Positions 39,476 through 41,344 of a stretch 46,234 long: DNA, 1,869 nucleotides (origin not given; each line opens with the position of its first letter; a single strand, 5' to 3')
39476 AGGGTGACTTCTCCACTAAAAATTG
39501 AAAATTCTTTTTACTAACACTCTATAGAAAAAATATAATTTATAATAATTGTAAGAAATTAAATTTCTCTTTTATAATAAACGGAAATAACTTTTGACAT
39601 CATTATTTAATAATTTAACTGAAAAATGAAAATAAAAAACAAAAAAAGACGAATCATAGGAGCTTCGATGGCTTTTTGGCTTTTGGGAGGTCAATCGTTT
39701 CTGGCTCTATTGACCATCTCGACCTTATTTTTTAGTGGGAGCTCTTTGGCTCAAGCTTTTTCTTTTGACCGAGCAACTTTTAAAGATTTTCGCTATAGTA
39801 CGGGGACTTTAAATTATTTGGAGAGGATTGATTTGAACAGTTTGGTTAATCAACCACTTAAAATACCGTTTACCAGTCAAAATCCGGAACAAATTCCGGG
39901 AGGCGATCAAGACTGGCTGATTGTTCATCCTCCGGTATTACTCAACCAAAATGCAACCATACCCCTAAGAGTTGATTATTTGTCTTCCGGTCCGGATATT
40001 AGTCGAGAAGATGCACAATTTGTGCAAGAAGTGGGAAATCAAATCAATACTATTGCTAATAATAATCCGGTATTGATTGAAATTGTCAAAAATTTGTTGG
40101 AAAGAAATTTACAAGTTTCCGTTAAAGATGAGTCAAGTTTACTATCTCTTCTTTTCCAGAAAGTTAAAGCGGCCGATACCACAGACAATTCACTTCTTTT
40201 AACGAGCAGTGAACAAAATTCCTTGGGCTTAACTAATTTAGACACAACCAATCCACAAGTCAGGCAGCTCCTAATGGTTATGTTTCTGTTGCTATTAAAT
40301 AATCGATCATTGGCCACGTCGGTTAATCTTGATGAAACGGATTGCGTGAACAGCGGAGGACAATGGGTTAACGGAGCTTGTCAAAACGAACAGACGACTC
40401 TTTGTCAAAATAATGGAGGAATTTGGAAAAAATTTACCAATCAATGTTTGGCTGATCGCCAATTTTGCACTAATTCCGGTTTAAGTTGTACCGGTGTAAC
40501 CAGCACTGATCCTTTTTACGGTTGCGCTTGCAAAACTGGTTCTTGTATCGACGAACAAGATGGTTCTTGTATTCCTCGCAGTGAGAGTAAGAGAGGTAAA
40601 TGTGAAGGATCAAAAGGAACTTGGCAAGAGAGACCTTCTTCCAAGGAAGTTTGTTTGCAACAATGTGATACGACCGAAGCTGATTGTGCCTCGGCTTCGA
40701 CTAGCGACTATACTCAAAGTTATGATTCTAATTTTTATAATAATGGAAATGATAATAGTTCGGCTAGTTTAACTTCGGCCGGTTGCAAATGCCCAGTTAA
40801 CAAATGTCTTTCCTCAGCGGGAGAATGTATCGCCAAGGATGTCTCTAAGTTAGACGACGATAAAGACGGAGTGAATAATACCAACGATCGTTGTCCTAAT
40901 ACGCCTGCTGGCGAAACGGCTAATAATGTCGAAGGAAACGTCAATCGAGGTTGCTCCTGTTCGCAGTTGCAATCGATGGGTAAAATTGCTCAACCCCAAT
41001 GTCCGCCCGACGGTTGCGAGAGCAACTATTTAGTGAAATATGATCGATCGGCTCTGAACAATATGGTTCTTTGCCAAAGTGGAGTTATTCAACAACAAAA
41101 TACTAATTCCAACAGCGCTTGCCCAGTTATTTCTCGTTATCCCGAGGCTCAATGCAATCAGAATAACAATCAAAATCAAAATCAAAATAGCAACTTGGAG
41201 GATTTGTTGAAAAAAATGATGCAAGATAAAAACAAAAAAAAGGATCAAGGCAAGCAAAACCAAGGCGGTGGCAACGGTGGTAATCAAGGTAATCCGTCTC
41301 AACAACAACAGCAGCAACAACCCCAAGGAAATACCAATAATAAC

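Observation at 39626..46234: Two tandem paralogous giant secreted proteins next to the pilin module: candidate novel adhesins or host-interaction factors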

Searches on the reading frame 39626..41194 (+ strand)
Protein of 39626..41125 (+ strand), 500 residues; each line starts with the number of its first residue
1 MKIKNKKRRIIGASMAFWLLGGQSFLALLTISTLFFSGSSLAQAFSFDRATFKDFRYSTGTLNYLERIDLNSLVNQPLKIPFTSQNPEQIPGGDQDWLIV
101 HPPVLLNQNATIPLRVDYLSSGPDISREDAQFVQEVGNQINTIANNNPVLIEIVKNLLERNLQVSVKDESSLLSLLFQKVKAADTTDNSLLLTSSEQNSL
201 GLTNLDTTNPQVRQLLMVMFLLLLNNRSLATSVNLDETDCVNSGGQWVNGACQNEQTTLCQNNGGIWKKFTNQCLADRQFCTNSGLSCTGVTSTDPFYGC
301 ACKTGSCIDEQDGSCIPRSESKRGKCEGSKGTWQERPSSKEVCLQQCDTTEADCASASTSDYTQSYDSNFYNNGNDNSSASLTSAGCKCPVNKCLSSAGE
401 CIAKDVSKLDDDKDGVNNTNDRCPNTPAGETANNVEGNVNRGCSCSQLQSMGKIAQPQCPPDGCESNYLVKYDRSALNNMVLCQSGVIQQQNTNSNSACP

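Call 7: find_homologous_proteins(query=window:39626-41125:+, max_evalue=0.001)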
Query window:39626-41125:+ (500 aa): 48 proteins with E <= 0.001 among 7982 candidates.
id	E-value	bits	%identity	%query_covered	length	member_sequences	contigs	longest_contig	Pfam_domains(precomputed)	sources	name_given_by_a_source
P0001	2.4e-37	147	28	91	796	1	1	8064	-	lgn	-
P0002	1.3e-15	75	55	12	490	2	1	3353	PF00691.26,PF02412.24,PF13505.13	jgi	jgi:outer membrane protein OmpA-like peptidoglycan-associated protein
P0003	7.0e-14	70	35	20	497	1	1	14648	PF00691.26,PF02412.24,PF13505.13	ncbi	ncbi:MAG: OmpA family protein [Gemmatimonadales bacterium]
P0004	2.3e-12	65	37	16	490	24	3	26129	PF00691.26,PF02412.24,PF13505.13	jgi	jgi:outer membrane protein OmpA-like peptidoglycan-associated protein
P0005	4.6e-12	64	48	12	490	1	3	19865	PF00691.26,PF02412.24,PF13505.13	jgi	jgi:outer membrane protein OmpA-like peptidoglycan-associated protein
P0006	6.6e-12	63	45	13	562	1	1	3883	PF00691.26,PF02412.24,PF13505.13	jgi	jgi:outer membrane protein OmpA-like peptidoglycan-associated protein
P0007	1.0e-11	62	50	7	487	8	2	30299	PF00691.26,PF02412.24,PF13505.13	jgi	jgi:outer membrane protein OmpA-like peptidoglycan-associated protein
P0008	3.5e-11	61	61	6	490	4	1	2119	PF00691.26,PF02412.24,PF13505.13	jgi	jgi:outer membrane protein OmpA-like peptidoglycan-associated protein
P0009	1.0e-10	59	48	8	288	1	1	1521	PF00691.26,PF02412.24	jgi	jgi:OmpA-OmpF porin, OOP family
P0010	2.1e-10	58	36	17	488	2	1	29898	PF00691.26,PF02412.24,PF13505.13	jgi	jgi:outer membrane protein OmpA-like peptidoglycan-associated protein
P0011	2.5e-10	58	41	16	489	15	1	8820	PF00691.26,PF02412.24,PF13505.13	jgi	jgi:outer membrane protein OmpA-like peptidoglycan-associated protein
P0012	3.3e-10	58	49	9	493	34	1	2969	PF00691.26,PF02412.24,PF13505.13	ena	-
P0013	3.7e-10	57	56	8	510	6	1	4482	PF00691.26,PF02412.24,PF13505.13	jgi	jgi:outer membrane protein OmpA-like peptidoglycan-associated protein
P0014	6.5e-10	57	50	10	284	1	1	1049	PF00691.26,PF02412.24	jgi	-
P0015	7.2e-10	56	55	8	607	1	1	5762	PF00691.26,PF02412.24,PF13505.13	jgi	jgi:outer membrane protein OmpA-like peptidoglycan-associated protein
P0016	2.9e-9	54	50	10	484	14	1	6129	PF00691.26,PF02412.24,PF13505.13,PF05736.18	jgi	jgi:outer membrane protein OmpA-like peptidoglycan-associated protein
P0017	3.9e-9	54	55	8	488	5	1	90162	PF00691.26,PF02412.24,PF13505.13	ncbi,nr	ncbi:MAG TPA: OmpA family protein [Gemmatimonadales bacterium]|nr:OmpA family protein [Gemmatimonada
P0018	4.3e-9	54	46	13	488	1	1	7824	PF00691.26,PF02412.24,PF13505.13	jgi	jgi:outer membrane protein OmpA-like peptidoglycan-associated protein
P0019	9.8e-9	53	44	10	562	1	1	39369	PF00691.26,PF02412.24,PF13505.13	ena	-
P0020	1.5e-8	52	47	12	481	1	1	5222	PF00691.26,PF02412.24,PF13505.13,PF05736.18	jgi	jgi:outer membrane protein OmpA-like peptidoglycan-associated protein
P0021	1.6e-8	52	51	7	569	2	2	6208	PF00691.26,PF02412.24,PF13505.13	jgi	jgi:outer membrane protein OmpA-like peptidoglycan-associated protein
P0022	1.7e-8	52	43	12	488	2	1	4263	PF00691.26,PF02412.24,PF13505.13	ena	-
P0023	1.7e-8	52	39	14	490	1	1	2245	PF00691.26,PF02412.24,PF13505.13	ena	-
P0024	3.5e-8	51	51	9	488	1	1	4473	PF00691.26,PF02412.24,PF13505.13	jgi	jgi:outer membrane protein OmpA-like peptidoglycan-associated protein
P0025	4.4e-8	51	46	11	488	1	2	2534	PF00691.26,PF02412.24,PF13505.13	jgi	jgi:outer membrane protein OmpA-like peptidoglycan-associated protein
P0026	5.0e-8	50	64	6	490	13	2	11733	PF00691.26,PF02412.24,PF13505.13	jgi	jgi:outer membrane protein OmpA-like peptidoglycan-associated protein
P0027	1.1e-7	49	48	10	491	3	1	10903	PF00691.26,PF02412.24,PF13505.13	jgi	-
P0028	1.1e-7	49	41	13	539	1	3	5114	PF00691.26,PF02412.24,PF13505.13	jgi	jgi:outer membrane protein OmpA-like peptidoglycan-associated protein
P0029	1.3e-7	49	35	15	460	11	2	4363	PF00691.26,PF02412.24,PF13505.13,PF05359.17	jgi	jgi:outer membrane protein OmpA-like peptidoglycan-associated protein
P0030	2.0e-7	48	43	13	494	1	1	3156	PF00691.26,PF02412.24,PF13505.13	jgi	jgi:outer membrane protein OmpA-like peptidoglycan-associated protein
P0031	3.3e-7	48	50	11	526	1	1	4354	PF00691.26,PF02412.24,PF13505.13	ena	-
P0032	5.6e-7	47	47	12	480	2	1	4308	PF00691.26,PF02412.24,PF13505.13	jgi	jgi:outer membrane protein OmpA-like peptidoglycan-associated protein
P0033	7.1e-7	47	33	13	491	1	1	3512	PF00691.26,PF02412.24,PF13505.13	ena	-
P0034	7.8e-7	46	45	13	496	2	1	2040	PF00691.26,PF02412.24,PF13505.13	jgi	jgi:outer membrane protein OmpA-like peptidoglycan-associated protein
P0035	1.0e-6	46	55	8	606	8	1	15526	PF00691.26,PF02412.24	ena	-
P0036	1.3e-6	46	43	15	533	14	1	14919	PF00691.26,PF02412.24,PF13505.13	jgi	jgi:outer membrane protein OmpA-like peptidoglycan-associated protein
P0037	2.4e-6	45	30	24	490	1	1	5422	PF00691.26,PF02412.24,PF13505.13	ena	-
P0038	3.3e-6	44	64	8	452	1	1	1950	PF00691.26,PF02412.24,PF13505.13,PF05736.18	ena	-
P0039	4.2e-6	44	59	8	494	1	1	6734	PF00691.26,PF02412.24,PF13505.13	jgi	jgi:outer membrane protein OmpA-like peptidoglycan-associated protein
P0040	5.5e-6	44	51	7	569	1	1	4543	PF00691.26,PF02412.24,PF13505.13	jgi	jgi:outer membrane protein OmpA-like peptidoglycan-associated protein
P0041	7.7e-6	43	48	11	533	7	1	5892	PF00691.26,PF02412.24,PF13505.13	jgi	jgi:outer membrane protein OmpA-like peptidoglycan-associated protein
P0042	1.7e-5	42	42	14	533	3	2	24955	PF00691.26,PF02412.24,PF13505.13,PF05736.18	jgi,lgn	-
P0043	1.7e-5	42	46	11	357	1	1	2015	PF02412.24,PF13505.13,PF05736.18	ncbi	ncbi:MAG TPA: thrombospondin type 3 repeat-containing protein, partial [Gemmatimonadales bacterium]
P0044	2.3e-5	42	50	8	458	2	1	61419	PF00691.26,PF02412.24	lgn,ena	-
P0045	3.0e-5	41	46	15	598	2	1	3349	PF00691.26,PF02412.24,PF13505.13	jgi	jgi:outer membrane protein OmpA-like peptidoglycan-associated protein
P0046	3.6e-5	41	57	8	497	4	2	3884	PF00691.26,PF02412.24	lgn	-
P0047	5.1e-5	40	58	8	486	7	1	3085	PF00691.26,PF02412.24,PF13505.13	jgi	jgi:outer membrane protein OmpA-like peptidoglycan-associated protein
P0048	9.5e-4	36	76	4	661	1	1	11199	PF00691.26,PF02412.24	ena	-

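Call 10: find_encoding_contigs(protein=P0001, flank=10000)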
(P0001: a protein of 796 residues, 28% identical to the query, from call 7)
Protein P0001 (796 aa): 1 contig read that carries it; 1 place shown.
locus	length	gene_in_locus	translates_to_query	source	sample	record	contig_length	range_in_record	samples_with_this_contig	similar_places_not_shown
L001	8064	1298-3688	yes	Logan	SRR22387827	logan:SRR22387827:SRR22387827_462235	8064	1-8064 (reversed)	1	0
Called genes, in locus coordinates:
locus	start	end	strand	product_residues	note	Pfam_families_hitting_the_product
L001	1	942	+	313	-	?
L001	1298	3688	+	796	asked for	-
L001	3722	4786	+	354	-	-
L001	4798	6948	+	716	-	PF18895:T4SS_pilin (weak)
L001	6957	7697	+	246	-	-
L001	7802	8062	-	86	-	?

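Call 19: search_protein_families(library=pfam, proteins=[L001:28-939:+, L001:3722-4783:+, L001:4798-6945:+, L001:6957-7694:+], max_evalue=0.01)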
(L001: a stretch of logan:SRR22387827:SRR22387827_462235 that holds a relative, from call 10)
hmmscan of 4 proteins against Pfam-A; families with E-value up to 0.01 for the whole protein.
L001:28-939:+ (304 aa): 1 family
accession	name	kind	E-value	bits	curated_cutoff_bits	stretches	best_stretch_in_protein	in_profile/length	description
PF14157.12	YmzC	-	0.00037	21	27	1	180-218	23-59/62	YmzC-like protein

L001:3722-4783:+ (354 aa): 0 families

L001:4798-6945:+ (716 aa): 1 family
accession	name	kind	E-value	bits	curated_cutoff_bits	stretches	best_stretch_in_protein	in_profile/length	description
PF18895.5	T4SS_pilin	-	4.9e-07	30.2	26.6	1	17-78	5-65/71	Type IV secretion system pilin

L001:6957-7694:+ (246 aa): 0 families

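Call 20: find_related_loci(query=A2, collection=genome_contigs, flank=10000)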
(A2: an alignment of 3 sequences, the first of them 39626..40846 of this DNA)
Query A2 (407 aa) in genome_contigs; peptide patterns used: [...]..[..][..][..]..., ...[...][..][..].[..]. (x = any residue, [..] = any of these).
47 stretches matched a pattern; 1 encode a relative of the query (tblastn E <= 1e-3); 1 distinct loci.
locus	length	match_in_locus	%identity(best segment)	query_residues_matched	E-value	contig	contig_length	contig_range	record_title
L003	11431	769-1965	49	2-402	5e-118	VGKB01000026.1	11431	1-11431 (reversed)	MAG: Candidatus Moraniibacteriota bacterium isolate K_DeepCast_150m_m2_305 K_DeepCast_150m_m2_305_Ga0194126_10011401, wh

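Call 27: find_related_loci(query=A3, collection=metagenome_contigs, flank=10000)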
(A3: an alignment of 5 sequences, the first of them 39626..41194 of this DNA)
Query A3 (523 aa) in metagenome_contigs; peptide patterns used: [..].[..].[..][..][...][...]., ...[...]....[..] (x = any residue, [..] = any of these).
600 stretches matched a pattern (row limit reached: there are more); 29 encode a relative of the query (tblastn E <= 1e-3); 29 distinct loci.
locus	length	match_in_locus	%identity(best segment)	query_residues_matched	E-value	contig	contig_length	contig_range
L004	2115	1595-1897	65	406-452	3e-8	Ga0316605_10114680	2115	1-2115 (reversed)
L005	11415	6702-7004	65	391-452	4e-8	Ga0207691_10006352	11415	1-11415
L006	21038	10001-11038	30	390-511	4e-8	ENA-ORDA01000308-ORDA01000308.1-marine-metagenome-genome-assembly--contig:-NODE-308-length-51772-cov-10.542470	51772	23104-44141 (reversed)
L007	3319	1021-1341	60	390-459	2e-7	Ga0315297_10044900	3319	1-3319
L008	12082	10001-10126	52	407-454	3e-7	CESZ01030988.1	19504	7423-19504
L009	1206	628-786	48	388-447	8e-7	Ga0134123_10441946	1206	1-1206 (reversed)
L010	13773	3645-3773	47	383-437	2e-6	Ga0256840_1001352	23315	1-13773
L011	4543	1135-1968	36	375-457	2e-6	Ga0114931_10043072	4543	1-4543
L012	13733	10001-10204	60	396-449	2e-6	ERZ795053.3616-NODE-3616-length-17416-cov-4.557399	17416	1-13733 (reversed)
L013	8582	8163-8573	55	386-450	1e-6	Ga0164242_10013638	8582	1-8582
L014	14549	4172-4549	47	406-460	3e-6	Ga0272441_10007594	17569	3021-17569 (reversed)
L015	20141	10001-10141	46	390-446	6e-6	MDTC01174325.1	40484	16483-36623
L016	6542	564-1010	60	407-483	6e-6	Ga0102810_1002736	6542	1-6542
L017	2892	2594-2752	47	373-429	6e-6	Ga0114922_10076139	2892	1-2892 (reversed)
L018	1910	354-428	72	405-429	5e-6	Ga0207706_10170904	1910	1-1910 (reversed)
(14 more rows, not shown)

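Call 34: search_protein_families(library=pfam, alignment_id=A4, max_evalue=0.001)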
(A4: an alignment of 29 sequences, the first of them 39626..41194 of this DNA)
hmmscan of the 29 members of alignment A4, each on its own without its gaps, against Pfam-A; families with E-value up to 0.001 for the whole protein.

A. member 1, window:39626-41194:+ (523 aa): 0 families

B. families by the number of members that match (of 29 scanned): 0 families

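Call 40: predict_structure(alignment_id=A4)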
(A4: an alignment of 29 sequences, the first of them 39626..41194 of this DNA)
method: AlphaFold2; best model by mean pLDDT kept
length: 523 residues; sequences in the alignment: 29
mean_pLDDT: 71.6   pTM: 0.48
mean pLDDT of the five models: 71.6, 70.0, 67.0, 66.3, 65.9
residues with pLDDT >= 90: 126; 70-90: 192; 50-70: 93; < 50: 112
segments of 3 or more residues with pLDDT < 50: 1-46, 163-203, 227-231, 364-382
pLDDT, mean of each block of 10 residues (from residue 1): 41 45 43 37 48 56 56 68 67 73 69 83 81 84 76 69 43 44 31 36 58 72 57 68 79 84 91 92 88 88 93 90 92 81 86 70 45 43 74 90 91 91 91 92 92 79 92 77 87 66 93 86 68
secondary structure, 60 per line:
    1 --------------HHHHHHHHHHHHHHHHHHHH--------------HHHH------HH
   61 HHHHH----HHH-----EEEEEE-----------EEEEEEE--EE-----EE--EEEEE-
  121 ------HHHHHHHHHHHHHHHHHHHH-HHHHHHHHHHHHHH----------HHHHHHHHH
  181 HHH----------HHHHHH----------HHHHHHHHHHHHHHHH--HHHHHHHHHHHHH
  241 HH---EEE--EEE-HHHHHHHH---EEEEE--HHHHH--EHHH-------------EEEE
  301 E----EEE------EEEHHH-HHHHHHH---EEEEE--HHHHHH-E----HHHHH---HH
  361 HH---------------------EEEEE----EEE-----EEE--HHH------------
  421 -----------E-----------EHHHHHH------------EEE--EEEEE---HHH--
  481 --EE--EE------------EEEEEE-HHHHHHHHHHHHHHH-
elements in order: H15-34 H49-52 H59-65 E78-83 E95-101 E115-119 H127-146 H148-161 H172-183 H194-199 H210-225 H228-242 E246-248 E251-253 H255-262 E266-270 H273-277 E297-301 E306-308 E315-317 H322-328 E332-336 H339-344 H351-355 H359-362 E384-388 E393-395 E401-403 H445-450 E463-465 E468-472 E501-506 H508-522

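Call 44: fold_search(model_id=the predicted structure, library=pdb)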
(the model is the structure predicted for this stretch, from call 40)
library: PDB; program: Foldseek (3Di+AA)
matches with E <= 10: 180; with E <= 0.001: 0
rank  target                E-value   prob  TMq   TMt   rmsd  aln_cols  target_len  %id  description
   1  8d3c_A                3.6e-01  0.41  0.11  0.05  10.8       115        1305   18  VWF tubule derived from monomeric D1-A1 (released 2022-07-06)
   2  9gvq_A                5.2e-01  0.12  0.12  0.06  16.6       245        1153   16  MUC5AC mucin amino acids 28 to 1483 (released 2024-12-04)
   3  9gvj_B                7.6e-01  0.25  0.11  0.09  10.2       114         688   20  MUC5AC mucin amino acids 28 to 1483 (released 2024-12-04)
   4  9gvq_B                8.0e-01  0.08  0.12  0.07  14.3       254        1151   16  MUC5AC mucin amino acids 28 to 1483 (released 2024-12-04)
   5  2xss_A                8.5e-01  0.10  0.08  0.20  13.4       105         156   17  Crystal structure of GAFb from the human phosphodiesterase 5 (released 2011-05-18)
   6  9gvj_A                9.4e-01  0.20  0.10  0.08  11.0       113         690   18  MUC5AC mucin amino acids 28 to 1483 (released 2024-12-04)
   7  8d3d_A                1.0e+00  0.30  0.11  0.05   8.6       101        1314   19  VWF tubule derived from dimeric D1-A1 (released 2022-07-06)
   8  4dch                  1.0e+00  0.02  0.05  0.05  25.0       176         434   12  Insights into Glucokinase Activation Mechanism: Observation of Multiple Distinct Protein Conformations (released 2012-02-08)
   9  6n29_A                1.1e+00  0.20  0.11  0.12  11.6       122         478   16  Crystal structure of monomeric von Willebrand Factor D`D3 assembly (released 2019-01-23)
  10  8c7u_A                1.1e+00  0.06  0.09  0.14  23.6       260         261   13  Transcriptional pleiotropic repressor CodY from Enterococcus faecalis in complex with Leu and a 30-bp DNA fragment enc (released 2023-06-28)
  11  8zkt_D                1.1e+00  0.04  0.08  0.09  19.7       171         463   12  Structure of Polycystin-1/Polycystin-2 complex with GOF mutations (released 2025-05-21)
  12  2qxl_A                1.2e+00  0.06  0.09  0.08  26.6       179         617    9  Crystal Structure Analysis of Sse1, a yeast Hsp110 (released 2007-10-23)
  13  6t9n_A                1.2e+00  0.04  0.08  0.09  19.2       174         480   10  CryoEM structure of human polycystin-2/PKD2 in UDM supplemented with PI(4,5)P2 (released 2019-11-20)
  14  5z1w_A                1.2e+00  0.04  0.07  0.09  18.7       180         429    8  Cryo-EM structure of polycystic kidney disease-like channel PKD2L1 (released 2018-03-28)
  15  2vdd_A                1.2e+00  0.02  0.07  0.08  33.7       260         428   10  Crystal Structure of the Open State of TolC Outer Membrane Component of Mutlidrug Efflux Pumps (released 2008-04-22)
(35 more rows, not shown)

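Call 62: search_protein_families(library=ncbifam, proteins=[L001:4798-6945:+], max_evalue=0.01)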
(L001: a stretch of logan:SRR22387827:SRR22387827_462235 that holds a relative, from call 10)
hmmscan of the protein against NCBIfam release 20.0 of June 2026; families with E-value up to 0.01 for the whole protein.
L001:4798-6945:+ (716 aa): 1 family
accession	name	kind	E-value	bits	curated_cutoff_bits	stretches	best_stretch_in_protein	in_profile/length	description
NF045849.1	ICE_MMCAP2_0565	equivalog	0.00022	20.8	40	1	34-79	26-71/80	Mbov_0395 family pilin-like conjugal transfer protein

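Call 69: search_solved_structures(query=A3, max_evalue=1)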
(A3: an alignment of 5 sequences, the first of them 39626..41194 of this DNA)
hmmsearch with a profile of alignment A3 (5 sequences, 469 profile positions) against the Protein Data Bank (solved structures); distinct sequences matched with E-value up to 1: 1.
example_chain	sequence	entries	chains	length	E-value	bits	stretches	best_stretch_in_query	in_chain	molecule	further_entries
1vio_A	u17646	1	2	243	0.57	11.9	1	395-434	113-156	Ribosomal small subunit pseudouridine synthase A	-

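Call 87: fold_search(model_id=the predicted structure, library=viral)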
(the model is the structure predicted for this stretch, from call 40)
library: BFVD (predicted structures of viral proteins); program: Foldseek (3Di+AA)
matches with E <= 10: 291; with E <= 0.001: 0
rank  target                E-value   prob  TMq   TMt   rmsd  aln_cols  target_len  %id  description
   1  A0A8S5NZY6            9.4e-02  0.08  0.08  0.12  22.9       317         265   12  Uncharacterized protein [Myoviridae sp. ctLnO19]
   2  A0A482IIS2            1.9e-01  0.12  0.11  0.16  20.5       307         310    9  (no name in the UniProt tables at hand)
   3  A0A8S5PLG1            3.0e-01  0.04  0.08  0.04  34.1       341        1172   11  Putative mechanosensitive channel protein [Siphoviridae sp. ctRcp9]
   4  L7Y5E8                3.3e-01  0.06  0.09  0.13  22.2       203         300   12  Uncharacterized protein [Megavirus lba]
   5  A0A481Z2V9            4.4e-01  0.07  0.09  0.12  25.4       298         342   12  Uncharacterized protein [Pithovirus LCPAC101]
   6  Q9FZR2                4.6e-01  0.10  0.09  0.07  22.8       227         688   10  P81 [Mycoplasma phage P1]
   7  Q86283                5.1e-01  0.05  0.09  0.11  25.6       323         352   11  Uncharacterized protein S9 [Diadromus pulchellus idnoreovirus 1]
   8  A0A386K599            5.4e-01  0.07  0.10  0.16  16.5       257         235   10  Uncharacterized protein [Dickeya phage vB_DsoM_JA11]
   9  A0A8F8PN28            5.7e-01  0.02  0.06  0.12  21.2       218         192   10  Uncharacterized protein [Clandestinovirus]
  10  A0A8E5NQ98            6.0e-01  0.13  0.09  0.22  15.6       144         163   15  (no name in the UniProt tables at hand)
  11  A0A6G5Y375            6.3e-01  0.12  0.10  0.17  11.9       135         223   10  (no name in the UniProt tables at hand)
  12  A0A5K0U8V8            7.8e-01  0.06  0.08  0.06  22.2       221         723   11  Uncharacterized protein [Yasminevirus sp. GU-2018]
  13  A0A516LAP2            7.8e-01  0.05  0.08  0.05  19.6       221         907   11  (no name in the UniProt tables at hand)
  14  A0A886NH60            8.2e-01  0.07  0.10  0.20  19.8       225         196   11  (no name in the UniProt tables at hand)
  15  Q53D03                8.7e-01  0.16  0.08  0.25  13.4       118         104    8  JM67 [macacine gammaherpesvirus 11]
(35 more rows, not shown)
